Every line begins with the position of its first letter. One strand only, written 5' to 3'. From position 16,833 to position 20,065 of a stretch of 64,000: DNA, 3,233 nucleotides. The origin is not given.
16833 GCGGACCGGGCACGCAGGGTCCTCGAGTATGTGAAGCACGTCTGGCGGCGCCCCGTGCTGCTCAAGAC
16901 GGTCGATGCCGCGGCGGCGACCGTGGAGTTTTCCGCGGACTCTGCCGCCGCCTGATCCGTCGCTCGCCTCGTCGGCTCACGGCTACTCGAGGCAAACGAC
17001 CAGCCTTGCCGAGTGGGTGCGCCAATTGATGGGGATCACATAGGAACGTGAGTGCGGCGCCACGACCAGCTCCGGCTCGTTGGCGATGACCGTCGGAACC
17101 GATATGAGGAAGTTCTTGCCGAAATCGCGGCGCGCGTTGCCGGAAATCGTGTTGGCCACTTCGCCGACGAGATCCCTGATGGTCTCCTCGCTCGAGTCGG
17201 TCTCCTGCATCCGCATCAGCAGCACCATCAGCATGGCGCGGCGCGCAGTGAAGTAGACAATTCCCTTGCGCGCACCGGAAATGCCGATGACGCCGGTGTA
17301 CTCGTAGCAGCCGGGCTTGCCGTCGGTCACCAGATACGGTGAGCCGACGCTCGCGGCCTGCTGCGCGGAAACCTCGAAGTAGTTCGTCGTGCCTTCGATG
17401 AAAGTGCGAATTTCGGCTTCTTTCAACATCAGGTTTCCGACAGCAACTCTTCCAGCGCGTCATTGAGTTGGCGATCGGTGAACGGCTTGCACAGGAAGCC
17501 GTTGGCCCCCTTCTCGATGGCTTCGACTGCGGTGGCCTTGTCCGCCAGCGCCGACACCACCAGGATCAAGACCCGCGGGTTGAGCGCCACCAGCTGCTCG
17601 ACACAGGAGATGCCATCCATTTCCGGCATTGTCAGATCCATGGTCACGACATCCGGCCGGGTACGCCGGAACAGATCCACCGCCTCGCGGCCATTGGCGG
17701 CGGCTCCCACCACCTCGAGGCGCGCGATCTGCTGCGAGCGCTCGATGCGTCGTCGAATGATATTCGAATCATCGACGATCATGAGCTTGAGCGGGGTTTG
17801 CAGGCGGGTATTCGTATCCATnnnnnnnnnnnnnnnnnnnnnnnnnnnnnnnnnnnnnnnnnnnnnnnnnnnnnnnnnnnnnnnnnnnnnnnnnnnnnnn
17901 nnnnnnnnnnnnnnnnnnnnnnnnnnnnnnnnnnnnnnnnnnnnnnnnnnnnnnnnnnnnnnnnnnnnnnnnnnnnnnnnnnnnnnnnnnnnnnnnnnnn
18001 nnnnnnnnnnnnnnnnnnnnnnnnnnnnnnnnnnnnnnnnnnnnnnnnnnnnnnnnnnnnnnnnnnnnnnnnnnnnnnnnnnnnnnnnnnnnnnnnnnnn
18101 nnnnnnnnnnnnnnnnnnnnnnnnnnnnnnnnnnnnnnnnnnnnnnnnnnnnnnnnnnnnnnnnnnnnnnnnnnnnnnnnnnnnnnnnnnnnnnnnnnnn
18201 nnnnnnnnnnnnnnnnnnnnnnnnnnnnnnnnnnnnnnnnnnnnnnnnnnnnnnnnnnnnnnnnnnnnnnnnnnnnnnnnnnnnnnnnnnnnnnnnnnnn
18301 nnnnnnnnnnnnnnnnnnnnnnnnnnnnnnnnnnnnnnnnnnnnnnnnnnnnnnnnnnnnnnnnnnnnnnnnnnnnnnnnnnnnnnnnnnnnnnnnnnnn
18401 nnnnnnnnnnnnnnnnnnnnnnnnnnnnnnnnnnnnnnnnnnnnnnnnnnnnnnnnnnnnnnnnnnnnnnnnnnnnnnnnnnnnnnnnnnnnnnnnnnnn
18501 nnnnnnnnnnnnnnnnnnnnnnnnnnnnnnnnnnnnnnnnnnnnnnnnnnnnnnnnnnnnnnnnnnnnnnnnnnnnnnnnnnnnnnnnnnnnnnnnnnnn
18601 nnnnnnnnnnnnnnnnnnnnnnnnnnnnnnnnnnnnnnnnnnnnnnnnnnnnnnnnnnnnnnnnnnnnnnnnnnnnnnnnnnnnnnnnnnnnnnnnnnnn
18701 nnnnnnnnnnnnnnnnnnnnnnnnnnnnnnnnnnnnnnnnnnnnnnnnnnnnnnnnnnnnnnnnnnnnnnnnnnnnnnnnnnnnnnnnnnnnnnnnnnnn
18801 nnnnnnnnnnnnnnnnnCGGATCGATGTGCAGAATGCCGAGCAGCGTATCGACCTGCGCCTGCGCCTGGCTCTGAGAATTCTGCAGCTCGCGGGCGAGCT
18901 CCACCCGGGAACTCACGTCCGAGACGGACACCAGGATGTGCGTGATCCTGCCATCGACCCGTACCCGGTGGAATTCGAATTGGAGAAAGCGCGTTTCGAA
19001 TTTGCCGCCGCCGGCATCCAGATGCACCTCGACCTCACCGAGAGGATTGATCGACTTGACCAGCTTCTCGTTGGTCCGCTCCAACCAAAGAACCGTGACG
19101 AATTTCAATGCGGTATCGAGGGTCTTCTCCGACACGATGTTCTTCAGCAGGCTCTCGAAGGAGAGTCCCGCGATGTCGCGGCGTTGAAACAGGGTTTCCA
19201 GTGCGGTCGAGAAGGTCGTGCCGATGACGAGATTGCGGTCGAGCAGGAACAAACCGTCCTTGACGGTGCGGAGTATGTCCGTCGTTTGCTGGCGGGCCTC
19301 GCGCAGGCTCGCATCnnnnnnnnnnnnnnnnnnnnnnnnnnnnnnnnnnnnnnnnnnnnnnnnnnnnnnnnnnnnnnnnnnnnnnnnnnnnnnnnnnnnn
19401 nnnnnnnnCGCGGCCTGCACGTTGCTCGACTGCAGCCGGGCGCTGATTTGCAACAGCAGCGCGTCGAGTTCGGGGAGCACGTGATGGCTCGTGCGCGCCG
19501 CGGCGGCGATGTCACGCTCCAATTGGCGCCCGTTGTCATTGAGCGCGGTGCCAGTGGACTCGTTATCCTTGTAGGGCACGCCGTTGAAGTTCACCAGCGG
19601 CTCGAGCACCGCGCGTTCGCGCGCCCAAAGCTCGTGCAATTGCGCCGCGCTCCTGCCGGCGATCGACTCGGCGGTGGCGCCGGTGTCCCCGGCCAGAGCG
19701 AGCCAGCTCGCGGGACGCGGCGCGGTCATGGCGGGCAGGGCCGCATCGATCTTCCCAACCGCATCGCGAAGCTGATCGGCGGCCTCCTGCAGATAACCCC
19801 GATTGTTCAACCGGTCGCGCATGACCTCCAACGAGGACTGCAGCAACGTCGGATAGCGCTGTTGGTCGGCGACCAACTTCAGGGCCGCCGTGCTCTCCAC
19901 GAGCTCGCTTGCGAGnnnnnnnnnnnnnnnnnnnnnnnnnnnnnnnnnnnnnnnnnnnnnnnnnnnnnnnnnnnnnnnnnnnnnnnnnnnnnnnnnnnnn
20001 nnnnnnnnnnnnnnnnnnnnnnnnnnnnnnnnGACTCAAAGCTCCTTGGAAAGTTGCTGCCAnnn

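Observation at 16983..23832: Orphan CheA-like/CheY/CheX phosphorelay in one operon with a receiver-like TonB-C protein, preceded by a receiver-like Ser/Thr kinase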

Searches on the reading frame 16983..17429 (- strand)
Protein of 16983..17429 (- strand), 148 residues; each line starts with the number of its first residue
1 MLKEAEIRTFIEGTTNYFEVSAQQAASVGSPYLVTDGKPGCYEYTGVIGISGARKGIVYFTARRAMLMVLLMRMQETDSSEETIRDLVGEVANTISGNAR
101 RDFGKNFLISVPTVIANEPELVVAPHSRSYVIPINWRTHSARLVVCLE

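Call 3: search_protein_families(library=pfam, proteins=[window:16983-17429:-], max_evalue=0.1)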
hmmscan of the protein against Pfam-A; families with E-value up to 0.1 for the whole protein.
window:16983-17429:- (148 aa): 2 families
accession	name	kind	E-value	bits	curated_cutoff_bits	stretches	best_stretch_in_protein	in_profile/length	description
PF13690.11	CheX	-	1.4e-19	70.4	27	1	44-134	1-93/94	Chemotaxis phosphatase CheX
PF04509.17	CheC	-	0.021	15.2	22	0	85-115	3-37/38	CheC-like family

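Call 4: search_protein_families(library=ncbifam, proteins=[window:16983-17429:-], max_evalue=0.1)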
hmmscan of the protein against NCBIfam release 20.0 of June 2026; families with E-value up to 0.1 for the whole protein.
window:16983-17429:- (148 aa): 1 family
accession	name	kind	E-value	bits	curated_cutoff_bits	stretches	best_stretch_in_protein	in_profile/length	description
NF041094.1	CheX_Thtogales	equivalog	2.6e-06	27.3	280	1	7-118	6-122/152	CheY-P phosphatase CheX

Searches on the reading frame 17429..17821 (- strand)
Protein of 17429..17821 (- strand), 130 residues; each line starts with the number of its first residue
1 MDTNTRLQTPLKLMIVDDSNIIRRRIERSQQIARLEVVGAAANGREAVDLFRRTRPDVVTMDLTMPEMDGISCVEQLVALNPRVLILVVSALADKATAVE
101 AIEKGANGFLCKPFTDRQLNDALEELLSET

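Call 3: search_protein_families(library=pfam, proteins=[window:17429-17821:-], max_evalue=0.1)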
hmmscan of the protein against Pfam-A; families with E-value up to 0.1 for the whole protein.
window:17429-17821:- (130 aa): 2 families
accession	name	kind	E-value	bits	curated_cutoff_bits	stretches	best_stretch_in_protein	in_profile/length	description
PF00072.30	Response_reg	-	2.1e-27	95.9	30.2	1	14-123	2-110/111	Response regulator receiver domain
PF00534.26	Glycos_transf_1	-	0.011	15.8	26.4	1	94-129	123-158/172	Glycosyl transferases group 1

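Call 4: search_protein_families(library=ncbifam, proteins=[window:17429-17821:-], max_evalue=0.1)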
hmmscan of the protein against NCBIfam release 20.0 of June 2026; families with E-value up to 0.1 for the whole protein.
window:17429-17821:- (130 aa): 106 families (the best 25 are shown)
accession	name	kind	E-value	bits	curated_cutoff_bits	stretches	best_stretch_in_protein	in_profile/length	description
NF001965.0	PRK00742.1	subfamily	4.4e-29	101.8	293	1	10-121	3-118/357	chemotaxis-specific protein-glutamate methyltransferase CheB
NF008469.0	PRK11361.1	equivalog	6.5e-23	81.1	714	1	12-120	6-113/461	acetoacetate metabolism transcriptional regulator AtoC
NF041367.1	CheY_Halo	equivalog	2.7e-22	79.3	200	1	14-126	2-113/114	chemotaxis protein CheY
NF009206.0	PRK12555.1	subfamily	6.2e-22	78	342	1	12-127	2-121/340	chemotaxis-specific protein-glutamate methyltransferase CheB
NF045944.1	ResRegRpaBCyano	equivalog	1.5e-19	70.3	330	1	14-127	1-112/229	response regulator transcription factor RpaB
NF007935.0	PRK10651.1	equivalog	2.3e-19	69.5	250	1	8-125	4-122/216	two-component system response regulator NarL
NF011896.0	PRK15369.1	equivalog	5.6e-19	68.6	242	1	11-124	4-118/211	two component system response regulator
TIGR02875.1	spore_0_A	equivalog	2.3e-18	66.4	200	1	11-128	3-123/262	sporulation transcription factor Spo0A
TIGR01818.1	ntrC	equivalog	2.2e-17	63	558.6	1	14-115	2-102/463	nitrogen regulation protein NR(I)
NF052445.1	RespRegMctR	equivalog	5.7e-17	61.8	300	1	11-125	2-117/205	two-component system response regulator MctR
NF047785.1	respo_reg_MadR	equivalog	8e-17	61.3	300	1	12-122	2-116/209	MadR family response regulator transcription factor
TIGR02915.1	PEP_resp_reg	equivalog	1.7e-16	60.1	502.6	1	13-119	1-109/445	PEP-CTERM-box response regulator transcription factor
NF045505.1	RR_RssB_Pseudo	equivalog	2.1e-16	60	700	1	11-117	6-111/394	two-component system response regulator RssB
NF008677.0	PRK11697.1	equivalog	2.6e-16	59.7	246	1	11-128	2-117/238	two-component system response regulator BtsR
NF007135.0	PRK09581.1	equivalog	3.9e-16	58.9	474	1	12-121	4-114/457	PleD family two-component system response regulator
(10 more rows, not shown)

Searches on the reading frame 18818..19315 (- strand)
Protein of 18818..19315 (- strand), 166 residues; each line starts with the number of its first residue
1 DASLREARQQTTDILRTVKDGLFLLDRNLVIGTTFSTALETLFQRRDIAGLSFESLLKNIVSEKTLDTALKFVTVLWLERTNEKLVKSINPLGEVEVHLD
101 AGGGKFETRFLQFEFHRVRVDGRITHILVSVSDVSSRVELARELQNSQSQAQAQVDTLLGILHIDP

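Call 56: search_solved_structures(query=A5, max_evalue=10)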
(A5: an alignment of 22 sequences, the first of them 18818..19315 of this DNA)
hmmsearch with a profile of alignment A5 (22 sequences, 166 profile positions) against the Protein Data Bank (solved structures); distinct sequences matched with E-value up to 10: 7.
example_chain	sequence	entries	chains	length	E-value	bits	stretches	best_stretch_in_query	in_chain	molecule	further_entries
5yep_B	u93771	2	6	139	0.079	16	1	7-80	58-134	Toxin-antitoxin system toxin HepN family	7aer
9vf7_A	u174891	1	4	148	0.11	15.6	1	120-159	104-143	histidine kinase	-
3k3c_A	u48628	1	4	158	0.17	14.9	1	98-140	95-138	Protein Rv1364c/MT1410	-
3k3d_A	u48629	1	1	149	0.17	14.9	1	98-140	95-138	Protein Rv1364c/MT1410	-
6m6u_B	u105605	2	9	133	0.22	14.6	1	7-79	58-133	Toxin-antitoxin system toxin HepN family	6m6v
3kx0_X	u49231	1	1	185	0.22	14.5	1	98-140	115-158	Uncharacterized protein Rv1364c/MT1410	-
7qyi_A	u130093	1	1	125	1.4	12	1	75-97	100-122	Pilus assembly protein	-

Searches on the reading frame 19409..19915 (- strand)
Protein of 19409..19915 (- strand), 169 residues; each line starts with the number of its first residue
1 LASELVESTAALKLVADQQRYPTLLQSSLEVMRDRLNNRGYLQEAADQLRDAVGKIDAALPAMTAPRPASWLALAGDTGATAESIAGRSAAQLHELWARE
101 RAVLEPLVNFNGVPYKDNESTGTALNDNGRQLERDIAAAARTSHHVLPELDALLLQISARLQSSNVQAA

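Call 57: search_solved_structures(query=A6, max_evalue=10)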
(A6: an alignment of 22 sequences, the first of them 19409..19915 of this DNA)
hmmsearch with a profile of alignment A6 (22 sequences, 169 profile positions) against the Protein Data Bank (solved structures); distinct sequences matched with E-value up to 10: 9.
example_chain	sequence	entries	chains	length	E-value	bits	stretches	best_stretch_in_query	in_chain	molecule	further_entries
7xnj_A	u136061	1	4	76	0.22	14.7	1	16-60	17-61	Stress Response Facilitator A, SrfA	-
1szi_A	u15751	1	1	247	0.31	14.2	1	17-65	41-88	mannose-6-phosphate receptor binding protein 1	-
5hzi_A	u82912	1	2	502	0.35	14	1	8-85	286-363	Intersectin-1,NPH1-1,Intersectin-1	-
5hzj_A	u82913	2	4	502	0.36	14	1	8-85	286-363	Intersectin-1,NPH1-1,Intersectin-1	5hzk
1ki1_B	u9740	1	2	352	0.4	13.9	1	8-85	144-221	intersectin long form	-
1x04_A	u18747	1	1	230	0.6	13.3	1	120-165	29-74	SH3-containing GRB2-like protein 2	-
3jzy_A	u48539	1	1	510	0.79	12.9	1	8-84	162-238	Intersectin 2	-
3qbv_B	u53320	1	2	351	0.89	12.7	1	12-85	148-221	Intersectin-1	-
9kfx_A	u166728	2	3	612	1.2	12.3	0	37-93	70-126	Synthetic PPR-DYW protein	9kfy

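Call 58: search_protein_families(library=pfam, alignment_id=A6, max_evalue=1)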
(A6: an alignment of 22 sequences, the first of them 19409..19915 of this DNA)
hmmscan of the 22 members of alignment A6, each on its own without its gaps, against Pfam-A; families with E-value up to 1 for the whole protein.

A. member 1, window:19409-19915:- (169 aa): 1 family
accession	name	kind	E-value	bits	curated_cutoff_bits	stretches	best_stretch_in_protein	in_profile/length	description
PF10824.14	T7SS_ESX_EspC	-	0.12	13.2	23.5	1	40-72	10-42/100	Excreted virulence factor EspC, type VII ESX diderm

B. families by the number of members that match (of 22 scanned): 20 families
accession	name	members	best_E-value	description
PF02403.27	Seryl_tRNA_N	2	0.079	Seryl-tRNA synthetase N-terminal domain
PF02983.19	Pro_Al_protease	2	0.37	Alpha-lytic protease prodomain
PF02120.21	Flg_hook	1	0.0065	Flagellar hook-length control protein FliK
PF14644.12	DUF4456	1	0.0088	Domain of unknown function (DUF4456)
PF19901.4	DUF6374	1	0.037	Family of unknown function (DUF6374)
PF06533.17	DUF1110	1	0.05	Protein of unknown function (DUF1110)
PF20572.3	DUF6781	1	0.067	Family of unknown function (DUF6781)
PF12277.13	DUF3618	1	0.085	Protein of unknown function (DUF3618)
PF16010.10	CDH-cyt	1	0.1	Cytochrome domain of cellobiose dehydrogenase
PF02875.26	Mur_ligase_C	1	0.11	Mur ligase, glutamate ligase domain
PF10824.14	T7SS_ESX_EspC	1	0.12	Excreted virulence factor EspC, type VII ESX diderm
PF00435.27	Spectrin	1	0.13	Spectrin repeat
PF02465.23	FliD_N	1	0.16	Flagellar hook-associated protein 2 N-terminus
PF12296.13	HsbA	1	0.16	Hydrophobic surface binding protein A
PF24901.1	HTH_MCM7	1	0.16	DNA replication licensing factor MCM7, winged helix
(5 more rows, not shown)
